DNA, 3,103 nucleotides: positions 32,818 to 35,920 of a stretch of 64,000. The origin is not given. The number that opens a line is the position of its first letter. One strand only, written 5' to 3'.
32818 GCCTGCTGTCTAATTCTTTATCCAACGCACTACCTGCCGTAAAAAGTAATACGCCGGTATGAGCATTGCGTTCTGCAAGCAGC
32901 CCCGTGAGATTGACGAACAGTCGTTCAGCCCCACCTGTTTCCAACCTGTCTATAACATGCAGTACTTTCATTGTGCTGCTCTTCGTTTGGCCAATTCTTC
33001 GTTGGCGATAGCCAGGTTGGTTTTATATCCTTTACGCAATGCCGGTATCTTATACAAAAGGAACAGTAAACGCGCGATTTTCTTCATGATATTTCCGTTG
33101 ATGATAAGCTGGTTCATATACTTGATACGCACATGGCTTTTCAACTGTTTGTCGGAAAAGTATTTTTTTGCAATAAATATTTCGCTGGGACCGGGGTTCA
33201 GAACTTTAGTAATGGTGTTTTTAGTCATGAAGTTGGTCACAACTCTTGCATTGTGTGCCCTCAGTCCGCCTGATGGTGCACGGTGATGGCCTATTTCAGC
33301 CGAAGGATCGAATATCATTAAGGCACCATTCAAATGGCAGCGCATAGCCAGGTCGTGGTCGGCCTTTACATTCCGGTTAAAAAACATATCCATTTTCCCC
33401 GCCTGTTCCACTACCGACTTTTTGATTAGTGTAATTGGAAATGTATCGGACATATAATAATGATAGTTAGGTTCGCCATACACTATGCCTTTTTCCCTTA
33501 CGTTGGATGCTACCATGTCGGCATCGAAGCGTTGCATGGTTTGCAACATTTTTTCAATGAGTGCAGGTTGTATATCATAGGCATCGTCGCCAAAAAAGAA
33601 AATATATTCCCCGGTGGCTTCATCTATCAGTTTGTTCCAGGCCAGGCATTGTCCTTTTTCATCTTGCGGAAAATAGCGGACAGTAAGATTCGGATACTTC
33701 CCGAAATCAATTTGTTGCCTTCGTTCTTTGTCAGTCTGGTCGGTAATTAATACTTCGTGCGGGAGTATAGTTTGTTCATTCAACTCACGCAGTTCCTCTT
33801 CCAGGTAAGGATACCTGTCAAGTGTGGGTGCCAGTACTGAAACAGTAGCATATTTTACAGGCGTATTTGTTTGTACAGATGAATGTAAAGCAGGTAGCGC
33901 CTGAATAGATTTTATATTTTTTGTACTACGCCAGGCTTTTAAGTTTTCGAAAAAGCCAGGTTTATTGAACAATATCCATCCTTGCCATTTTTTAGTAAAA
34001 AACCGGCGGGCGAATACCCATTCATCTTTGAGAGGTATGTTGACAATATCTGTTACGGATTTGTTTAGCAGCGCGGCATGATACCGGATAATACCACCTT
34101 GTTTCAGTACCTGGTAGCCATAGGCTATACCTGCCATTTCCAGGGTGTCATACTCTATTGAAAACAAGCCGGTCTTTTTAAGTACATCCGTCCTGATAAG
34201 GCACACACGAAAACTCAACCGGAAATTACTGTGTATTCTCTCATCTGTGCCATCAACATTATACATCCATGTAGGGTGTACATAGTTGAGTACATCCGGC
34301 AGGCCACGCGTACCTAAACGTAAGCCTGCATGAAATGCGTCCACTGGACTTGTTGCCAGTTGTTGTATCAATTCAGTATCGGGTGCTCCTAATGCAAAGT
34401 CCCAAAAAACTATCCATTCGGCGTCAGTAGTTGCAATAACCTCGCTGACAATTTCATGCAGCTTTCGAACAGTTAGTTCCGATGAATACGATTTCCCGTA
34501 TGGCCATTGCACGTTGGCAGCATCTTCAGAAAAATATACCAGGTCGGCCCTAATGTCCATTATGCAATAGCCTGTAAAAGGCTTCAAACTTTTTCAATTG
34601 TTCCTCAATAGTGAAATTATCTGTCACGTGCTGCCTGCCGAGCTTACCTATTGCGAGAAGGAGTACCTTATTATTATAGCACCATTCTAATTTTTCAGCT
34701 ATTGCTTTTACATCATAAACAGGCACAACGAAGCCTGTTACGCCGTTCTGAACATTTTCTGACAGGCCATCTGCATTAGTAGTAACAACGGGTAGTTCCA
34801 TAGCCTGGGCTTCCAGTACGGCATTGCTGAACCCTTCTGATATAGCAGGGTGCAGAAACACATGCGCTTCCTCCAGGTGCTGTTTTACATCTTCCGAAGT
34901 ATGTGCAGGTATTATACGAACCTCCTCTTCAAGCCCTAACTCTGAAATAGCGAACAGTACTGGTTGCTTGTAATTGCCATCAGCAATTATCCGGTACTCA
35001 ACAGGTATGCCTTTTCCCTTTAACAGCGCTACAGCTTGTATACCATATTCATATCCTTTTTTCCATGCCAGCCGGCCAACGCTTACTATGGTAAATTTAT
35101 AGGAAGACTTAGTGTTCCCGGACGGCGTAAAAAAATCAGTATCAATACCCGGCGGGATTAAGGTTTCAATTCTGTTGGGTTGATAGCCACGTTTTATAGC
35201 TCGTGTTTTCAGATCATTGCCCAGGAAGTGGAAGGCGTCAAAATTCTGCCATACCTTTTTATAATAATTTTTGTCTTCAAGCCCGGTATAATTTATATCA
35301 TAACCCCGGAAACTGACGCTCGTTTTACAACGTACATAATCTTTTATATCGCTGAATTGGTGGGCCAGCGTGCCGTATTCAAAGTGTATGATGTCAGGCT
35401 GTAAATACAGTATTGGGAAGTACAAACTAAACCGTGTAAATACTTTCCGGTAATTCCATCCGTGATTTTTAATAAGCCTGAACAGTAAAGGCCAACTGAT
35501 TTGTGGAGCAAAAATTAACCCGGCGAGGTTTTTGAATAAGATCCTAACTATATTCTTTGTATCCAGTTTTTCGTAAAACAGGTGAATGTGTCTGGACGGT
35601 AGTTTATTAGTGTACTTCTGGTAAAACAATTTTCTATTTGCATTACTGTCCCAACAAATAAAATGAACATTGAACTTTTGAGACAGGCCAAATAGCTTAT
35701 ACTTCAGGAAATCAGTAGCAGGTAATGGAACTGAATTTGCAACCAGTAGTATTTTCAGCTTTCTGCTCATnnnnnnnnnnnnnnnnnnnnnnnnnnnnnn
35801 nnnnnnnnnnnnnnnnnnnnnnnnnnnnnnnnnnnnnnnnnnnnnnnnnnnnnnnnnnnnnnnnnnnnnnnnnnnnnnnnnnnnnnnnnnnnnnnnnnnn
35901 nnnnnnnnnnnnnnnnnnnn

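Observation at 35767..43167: Five contiguous non-glycosyltransferase tailoring enzymes inside the operon predict a heavily decorated polysaccharide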

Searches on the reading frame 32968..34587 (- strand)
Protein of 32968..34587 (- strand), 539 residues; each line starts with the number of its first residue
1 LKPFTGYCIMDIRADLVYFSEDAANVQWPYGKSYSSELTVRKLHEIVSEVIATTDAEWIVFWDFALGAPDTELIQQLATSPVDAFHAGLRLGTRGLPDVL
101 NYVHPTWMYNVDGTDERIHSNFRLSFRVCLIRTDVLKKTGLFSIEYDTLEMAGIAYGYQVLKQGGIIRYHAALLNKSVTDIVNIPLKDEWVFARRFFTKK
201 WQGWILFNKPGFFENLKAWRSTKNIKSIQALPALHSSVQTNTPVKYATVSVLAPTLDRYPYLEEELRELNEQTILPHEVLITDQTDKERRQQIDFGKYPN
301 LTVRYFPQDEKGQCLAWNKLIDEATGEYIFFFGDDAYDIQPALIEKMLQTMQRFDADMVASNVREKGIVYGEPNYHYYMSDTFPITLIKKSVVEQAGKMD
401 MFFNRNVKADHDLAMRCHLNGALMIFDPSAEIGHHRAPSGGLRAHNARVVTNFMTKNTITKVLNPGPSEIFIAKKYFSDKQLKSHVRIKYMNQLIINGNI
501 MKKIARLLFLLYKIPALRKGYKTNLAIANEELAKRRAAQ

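Call 6: search_protein_families(library=pfam, proteins=[window:32968-34587:-], max_evalue=0.01)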
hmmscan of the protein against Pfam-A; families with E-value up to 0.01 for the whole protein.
window:32968-34587:- (539 aa): 2 families
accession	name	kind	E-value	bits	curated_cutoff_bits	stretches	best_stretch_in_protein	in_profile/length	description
PF00535.33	Glycos_transf_2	-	4e-14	53.3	23.3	1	250-377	1-129/168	Glycosyl transferase family 2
PF13641.12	Glyco_tranf_2_3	-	0.0005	20.6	27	0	249-361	3-121/230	Glycosyltransferase like family 2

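Call 36: search_protein_families(library=ncbifam, proteins=[window:32968-34587:-], max_evalue=0.001)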
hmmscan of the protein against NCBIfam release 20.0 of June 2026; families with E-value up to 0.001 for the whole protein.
window:32968-34587:- (539 aa): 6 families
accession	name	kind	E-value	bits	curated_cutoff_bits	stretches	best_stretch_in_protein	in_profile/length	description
NF041875.1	EPS_EpsD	equivalog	8.9e-10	38.5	370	1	249-360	1-113/325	exopolysaccharide biosynthesis glycosyltransferase EpsD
TIGR04440.1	glyco_TIGR04440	domain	2.9e-08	33.7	70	1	249-353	2-108/215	TIGR00180 family glycosyltransferase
NF038299.1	EPS_HpsN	equivalog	5.2e-06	25.7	425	1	248-363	2-119/317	hormogonium polysaccharide biosynthesis glycosyltransferase HpsN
NF007482.0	PRK10073.1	equivalog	9.1e-06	24.9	423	1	247-362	6-121/334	glycosyltransferase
NF047683.1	TeichurnBiosyTuaG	equivalog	1.9e-05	24.4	400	1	247-355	6-115/252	teichuronic acid biosynthesis protein TuaG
NF050050.1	ProtGlycPglI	equivalog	3.8e-05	23.2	500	1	248-366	3-124/306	GalNAc(5)-diNAcBac-PP-undecaprenol beta-1,3-glucosyltransferase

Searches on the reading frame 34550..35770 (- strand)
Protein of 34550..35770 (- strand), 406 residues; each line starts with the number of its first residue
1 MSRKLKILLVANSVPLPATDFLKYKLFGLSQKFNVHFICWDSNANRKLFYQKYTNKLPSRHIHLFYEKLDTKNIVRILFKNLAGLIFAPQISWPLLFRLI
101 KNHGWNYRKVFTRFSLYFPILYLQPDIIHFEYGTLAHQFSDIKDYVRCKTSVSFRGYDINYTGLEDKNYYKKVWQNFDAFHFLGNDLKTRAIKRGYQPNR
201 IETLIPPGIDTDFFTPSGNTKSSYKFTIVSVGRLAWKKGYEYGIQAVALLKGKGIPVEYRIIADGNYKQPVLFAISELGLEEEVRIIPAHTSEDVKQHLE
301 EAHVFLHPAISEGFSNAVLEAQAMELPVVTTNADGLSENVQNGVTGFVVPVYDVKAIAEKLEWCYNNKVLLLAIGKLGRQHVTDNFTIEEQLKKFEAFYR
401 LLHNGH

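Call 6: search_protein_families(library=pfam, proteins=[window:34550-35770:-], max_evalue=0.01)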
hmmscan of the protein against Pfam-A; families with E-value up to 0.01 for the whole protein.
window:34550-35770:- (406 aa): 5 families
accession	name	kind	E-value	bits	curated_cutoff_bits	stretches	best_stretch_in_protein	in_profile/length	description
PF00534.26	Glycos_transf_1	-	7.1e-33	114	26.4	1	222-379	12-170/172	Glycosyl transferases group 1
PF13692.12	Glyco_trans_1_4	-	1.1e-29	104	27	1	226-367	2-142/142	Glycosyl transferases group 1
PF20706.3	GT4-conflict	-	2.9e-08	33.6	26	1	203-350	175-335/385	Family 4 Glycosyltransferase in conflict systems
PF13524.12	Glyco_trans_1_2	-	0.0036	17.7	25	1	291-396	36-143/144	Glycosyl transferase-like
PF13439.12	Glyco_transf_4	-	0.0066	16.9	28.5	0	107-212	55-169/170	Glycosyltransferase Family 4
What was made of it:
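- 34550..35770 (-): GT4 glycosyltransferase, the downstream boundary of the insertion site (backbone). Glycos_transf_1 114 bits (call 6).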
